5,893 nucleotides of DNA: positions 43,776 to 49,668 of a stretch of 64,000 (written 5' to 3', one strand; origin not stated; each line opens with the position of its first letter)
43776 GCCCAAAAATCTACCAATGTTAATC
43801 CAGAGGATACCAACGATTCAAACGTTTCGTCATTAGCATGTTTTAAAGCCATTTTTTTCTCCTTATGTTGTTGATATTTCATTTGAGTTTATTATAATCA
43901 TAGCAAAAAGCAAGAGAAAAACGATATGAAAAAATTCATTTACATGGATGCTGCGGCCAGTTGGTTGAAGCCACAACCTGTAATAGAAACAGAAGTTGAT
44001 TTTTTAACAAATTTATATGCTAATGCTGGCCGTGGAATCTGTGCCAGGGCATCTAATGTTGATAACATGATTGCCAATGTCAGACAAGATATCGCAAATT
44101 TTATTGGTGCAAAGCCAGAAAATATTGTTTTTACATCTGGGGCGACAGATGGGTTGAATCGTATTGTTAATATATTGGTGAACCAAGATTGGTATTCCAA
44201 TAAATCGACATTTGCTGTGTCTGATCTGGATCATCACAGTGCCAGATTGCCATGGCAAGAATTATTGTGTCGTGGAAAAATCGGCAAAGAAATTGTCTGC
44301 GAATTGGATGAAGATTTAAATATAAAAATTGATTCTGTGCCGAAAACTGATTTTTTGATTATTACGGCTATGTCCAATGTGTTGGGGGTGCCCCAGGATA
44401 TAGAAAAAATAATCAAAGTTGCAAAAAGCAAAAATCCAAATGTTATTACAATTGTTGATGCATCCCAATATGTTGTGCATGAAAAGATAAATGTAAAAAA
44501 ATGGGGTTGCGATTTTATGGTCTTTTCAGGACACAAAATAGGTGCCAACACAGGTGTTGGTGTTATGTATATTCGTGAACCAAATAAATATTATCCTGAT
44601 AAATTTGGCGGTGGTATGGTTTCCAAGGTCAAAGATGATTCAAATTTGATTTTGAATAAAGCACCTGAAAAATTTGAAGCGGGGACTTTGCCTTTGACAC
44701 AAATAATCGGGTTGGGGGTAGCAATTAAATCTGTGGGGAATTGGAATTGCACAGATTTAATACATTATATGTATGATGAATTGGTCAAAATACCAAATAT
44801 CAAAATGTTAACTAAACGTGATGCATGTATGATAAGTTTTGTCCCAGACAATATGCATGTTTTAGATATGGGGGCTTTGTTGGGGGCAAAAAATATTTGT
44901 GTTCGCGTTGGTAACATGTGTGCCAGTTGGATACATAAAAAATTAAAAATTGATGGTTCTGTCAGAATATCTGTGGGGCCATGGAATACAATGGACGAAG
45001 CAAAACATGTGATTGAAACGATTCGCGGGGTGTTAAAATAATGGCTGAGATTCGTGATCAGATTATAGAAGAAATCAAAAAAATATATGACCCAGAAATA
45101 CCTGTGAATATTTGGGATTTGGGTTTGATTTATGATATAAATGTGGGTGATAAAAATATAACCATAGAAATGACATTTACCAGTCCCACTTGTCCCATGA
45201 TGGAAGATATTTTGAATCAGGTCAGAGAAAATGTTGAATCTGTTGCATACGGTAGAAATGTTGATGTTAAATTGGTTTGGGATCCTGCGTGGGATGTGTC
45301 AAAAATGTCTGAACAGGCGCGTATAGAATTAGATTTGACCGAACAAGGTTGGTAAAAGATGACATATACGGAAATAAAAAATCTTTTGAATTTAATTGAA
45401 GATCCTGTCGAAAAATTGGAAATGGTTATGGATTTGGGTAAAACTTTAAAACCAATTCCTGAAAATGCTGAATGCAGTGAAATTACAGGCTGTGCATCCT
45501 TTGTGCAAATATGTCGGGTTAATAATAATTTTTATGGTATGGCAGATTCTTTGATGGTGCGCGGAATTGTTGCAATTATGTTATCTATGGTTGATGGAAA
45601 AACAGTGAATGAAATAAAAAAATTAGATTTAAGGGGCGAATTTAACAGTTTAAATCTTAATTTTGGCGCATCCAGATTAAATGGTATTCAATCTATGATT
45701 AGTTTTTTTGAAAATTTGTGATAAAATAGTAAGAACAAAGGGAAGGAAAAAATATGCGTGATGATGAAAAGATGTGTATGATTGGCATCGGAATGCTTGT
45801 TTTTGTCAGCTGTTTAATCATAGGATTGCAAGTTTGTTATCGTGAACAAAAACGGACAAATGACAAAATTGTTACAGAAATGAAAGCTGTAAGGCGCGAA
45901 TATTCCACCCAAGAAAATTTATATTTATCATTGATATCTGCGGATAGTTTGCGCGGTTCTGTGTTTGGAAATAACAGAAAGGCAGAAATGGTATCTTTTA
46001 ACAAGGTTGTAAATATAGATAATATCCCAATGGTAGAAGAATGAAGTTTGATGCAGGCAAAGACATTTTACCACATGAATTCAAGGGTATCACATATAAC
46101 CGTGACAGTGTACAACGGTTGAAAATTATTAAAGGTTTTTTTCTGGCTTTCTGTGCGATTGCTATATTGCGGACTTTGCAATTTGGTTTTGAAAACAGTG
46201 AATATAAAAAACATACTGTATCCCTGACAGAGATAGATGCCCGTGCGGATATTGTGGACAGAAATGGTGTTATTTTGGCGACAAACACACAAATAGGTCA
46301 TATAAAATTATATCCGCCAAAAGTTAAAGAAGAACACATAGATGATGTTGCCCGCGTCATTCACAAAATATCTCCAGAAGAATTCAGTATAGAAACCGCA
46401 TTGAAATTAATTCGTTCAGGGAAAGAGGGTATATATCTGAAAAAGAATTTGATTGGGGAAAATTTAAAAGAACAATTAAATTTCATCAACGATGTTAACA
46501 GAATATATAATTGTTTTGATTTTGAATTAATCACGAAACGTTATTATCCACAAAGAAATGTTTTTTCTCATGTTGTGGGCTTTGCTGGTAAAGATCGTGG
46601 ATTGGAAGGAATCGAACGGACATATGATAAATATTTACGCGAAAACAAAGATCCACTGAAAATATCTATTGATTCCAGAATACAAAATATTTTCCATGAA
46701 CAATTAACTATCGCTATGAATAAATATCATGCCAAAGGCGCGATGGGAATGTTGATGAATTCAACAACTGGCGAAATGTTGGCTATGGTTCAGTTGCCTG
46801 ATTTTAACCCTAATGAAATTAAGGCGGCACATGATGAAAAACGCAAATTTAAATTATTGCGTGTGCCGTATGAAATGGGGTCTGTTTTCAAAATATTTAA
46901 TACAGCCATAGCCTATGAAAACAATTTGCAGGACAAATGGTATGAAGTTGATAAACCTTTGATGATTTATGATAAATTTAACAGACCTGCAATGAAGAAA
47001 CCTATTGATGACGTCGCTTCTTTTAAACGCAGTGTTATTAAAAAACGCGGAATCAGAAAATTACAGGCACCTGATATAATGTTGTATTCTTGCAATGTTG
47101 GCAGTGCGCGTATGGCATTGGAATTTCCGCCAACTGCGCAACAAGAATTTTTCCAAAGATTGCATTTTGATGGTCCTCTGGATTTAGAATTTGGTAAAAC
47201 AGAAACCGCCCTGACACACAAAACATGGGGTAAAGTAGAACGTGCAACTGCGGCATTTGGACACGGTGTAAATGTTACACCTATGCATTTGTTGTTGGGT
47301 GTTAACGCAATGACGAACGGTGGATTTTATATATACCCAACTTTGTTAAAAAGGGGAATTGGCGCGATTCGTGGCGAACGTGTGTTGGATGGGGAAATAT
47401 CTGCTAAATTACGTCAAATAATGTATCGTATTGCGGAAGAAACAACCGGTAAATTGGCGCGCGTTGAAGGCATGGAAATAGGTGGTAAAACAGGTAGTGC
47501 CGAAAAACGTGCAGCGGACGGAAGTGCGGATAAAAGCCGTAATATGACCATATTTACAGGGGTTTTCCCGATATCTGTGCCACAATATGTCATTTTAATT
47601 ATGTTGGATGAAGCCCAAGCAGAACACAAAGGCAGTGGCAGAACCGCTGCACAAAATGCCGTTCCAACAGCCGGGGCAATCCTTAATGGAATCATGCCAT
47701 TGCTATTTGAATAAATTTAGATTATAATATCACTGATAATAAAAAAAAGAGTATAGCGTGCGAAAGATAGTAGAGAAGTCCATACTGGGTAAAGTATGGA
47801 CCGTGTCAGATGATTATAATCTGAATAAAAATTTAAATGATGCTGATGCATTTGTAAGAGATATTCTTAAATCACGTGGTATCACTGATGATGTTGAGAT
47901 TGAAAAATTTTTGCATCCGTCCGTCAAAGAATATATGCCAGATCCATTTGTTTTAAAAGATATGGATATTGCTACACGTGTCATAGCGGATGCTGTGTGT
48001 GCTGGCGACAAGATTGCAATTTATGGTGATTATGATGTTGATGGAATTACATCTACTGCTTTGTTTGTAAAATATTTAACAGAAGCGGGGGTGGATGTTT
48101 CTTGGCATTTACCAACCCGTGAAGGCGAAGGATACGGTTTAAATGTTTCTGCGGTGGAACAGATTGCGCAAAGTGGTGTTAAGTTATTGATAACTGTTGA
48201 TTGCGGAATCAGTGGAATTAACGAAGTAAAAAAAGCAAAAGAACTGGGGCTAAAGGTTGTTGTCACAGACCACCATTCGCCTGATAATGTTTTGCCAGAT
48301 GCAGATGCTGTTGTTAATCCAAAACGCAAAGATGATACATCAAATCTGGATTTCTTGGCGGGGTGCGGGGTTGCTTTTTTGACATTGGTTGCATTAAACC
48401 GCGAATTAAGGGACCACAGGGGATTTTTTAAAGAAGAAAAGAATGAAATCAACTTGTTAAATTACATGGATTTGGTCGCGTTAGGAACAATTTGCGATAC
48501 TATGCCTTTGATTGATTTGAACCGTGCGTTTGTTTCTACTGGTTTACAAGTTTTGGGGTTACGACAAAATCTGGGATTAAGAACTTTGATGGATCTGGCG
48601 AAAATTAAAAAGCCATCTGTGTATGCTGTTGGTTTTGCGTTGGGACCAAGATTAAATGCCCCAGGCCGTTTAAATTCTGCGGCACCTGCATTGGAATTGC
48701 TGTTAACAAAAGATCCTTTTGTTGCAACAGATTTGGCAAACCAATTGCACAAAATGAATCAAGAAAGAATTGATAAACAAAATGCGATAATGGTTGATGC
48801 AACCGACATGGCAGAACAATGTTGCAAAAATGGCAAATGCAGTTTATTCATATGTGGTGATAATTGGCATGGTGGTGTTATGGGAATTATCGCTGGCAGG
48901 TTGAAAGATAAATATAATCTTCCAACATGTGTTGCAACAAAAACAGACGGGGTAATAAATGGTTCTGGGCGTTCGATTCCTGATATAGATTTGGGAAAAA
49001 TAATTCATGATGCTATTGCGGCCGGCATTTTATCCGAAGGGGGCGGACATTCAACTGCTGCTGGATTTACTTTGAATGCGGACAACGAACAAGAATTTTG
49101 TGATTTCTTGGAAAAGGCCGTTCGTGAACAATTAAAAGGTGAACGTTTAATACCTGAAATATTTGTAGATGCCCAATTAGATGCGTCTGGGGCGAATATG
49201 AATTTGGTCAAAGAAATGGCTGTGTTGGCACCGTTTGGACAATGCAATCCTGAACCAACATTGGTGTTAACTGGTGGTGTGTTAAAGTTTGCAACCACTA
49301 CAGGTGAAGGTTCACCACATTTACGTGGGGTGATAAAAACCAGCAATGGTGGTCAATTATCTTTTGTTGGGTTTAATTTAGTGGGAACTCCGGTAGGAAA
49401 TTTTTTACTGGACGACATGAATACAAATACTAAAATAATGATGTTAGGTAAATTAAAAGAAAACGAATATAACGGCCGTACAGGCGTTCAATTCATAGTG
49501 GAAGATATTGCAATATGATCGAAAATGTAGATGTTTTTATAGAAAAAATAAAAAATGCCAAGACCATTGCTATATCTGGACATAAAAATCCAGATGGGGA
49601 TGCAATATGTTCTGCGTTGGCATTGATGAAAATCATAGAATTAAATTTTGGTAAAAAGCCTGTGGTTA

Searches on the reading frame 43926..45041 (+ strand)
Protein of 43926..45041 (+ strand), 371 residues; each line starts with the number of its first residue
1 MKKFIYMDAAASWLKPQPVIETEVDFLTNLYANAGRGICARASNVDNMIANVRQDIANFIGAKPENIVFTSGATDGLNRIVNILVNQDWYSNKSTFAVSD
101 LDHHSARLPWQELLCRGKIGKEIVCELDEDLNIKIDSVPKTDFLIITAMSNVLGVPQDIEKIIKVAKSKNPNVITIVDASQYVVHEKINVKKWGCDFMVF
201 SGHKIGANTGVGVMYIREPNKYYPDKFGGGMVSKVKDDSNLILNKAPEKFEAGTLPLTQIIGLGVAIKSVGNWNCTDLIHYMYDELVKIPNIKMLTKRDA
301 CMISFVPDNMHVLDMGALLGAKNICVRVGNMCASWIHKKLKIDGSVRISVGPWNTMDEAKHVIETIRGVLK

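Call 9: search_protein_families(library=pfam, proteins=[window:43926-45041:+], max_evalue=0.01)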
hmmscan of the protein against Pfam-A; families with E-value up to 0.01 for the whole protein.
window:43926-45041:+ (371 aa): 3 families
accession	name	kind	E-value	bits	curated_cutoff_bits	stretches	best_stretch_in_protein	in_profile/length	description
PF00266.25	Aminotran_5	-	1.7e-84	284.4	21.5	1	5-360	1-369/371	Aminotransferase class-V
PF00155.27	Aminotran_1_2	-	2.4e-05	24.2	19.7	1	49-178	44-185/361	Aminotransferase class I and II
PF01053.26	Cys_Met_Meta_PP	-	0.0078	15.3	27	0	127-201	124-195/381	Cys/Met metabolism PLP-dependent enzyme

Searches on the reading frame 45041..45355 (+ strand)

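Call 9: search_protein_families(library=pfam, proteins=[window:45041-45355:+], max_evalue=0.01)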
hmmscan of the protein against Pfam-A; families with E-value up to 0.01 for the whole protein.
window:45041-45355:+ (104 aa): 1 family
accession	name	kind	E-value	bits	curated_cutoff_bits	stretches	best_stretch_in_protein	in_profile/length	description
PF01883.24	FeS_assembly_P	-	2.8e-17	63.2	23.5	1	5-76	1-71/73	Iron-sulfur cluster assembly protein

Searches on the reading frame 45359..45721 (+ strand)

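Call 9: search_protein_families(library=pfam, proteins=[window:45359-45721:+], max_evalue=0.01)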
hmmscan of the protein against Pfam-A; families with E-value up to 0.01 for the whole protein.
window:45359-45721:+ (120 aa): 1 family
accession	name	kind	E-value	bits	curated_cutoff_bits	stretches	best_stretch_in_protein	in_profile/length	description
PF02657.20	SufE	-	1.3e-17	64.1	27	1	10-115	4-116/121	Fe-S metabolism associated domain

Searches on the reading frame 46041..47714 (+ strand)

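Call 9: search_protein_families(library=pfam, proteins=[window:46041-47714:+], max_evalue=0.01)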
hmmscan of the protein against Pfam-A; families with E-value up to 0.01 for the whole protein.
window:46041-47714:+ (557 aa): 3 families
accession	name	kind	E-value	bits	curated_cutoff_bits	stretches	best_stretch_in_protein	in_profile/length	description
PF00905.27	Transpeptidase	-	1e-43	150.1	22.1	1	237-536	4-290/299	Penicillin binding protein transpeptidase domain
PF03717.20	PBP_dimer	-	7.1e-13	49.8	24.4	1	67-201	5-160/180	Penicillin-binding Protein dimerisation domain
PF21922.1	PBP_dimer_2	-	1.3e-05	25.8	27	1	166-207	24-65/83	Penicillin binding protein A dimerisation domain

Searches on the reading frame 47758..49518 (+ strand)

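Call 9: search_protein_families(library=pfam, proteins=[window:47758-49518:+], max_evalue=0.01)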
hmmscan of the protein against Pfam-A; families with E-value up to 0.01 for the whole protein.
window:47758-49518:+ (586 aa): 3 families
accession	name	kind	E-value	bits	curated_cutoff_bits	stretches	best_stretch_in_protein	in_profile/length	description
PF01368.27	DHH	-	3.1e-27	95.8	28.1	1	85-244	1-125/125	DHH family, N-terminal domain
PF17768.7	RecJ_OB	-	9.5e-18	64.7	27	1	470-583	1-107/107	RecJ OB domain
PF02272.25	DHHA1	-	1.4e-15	58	25.9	1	366-456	9-101/102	DHHA1 domain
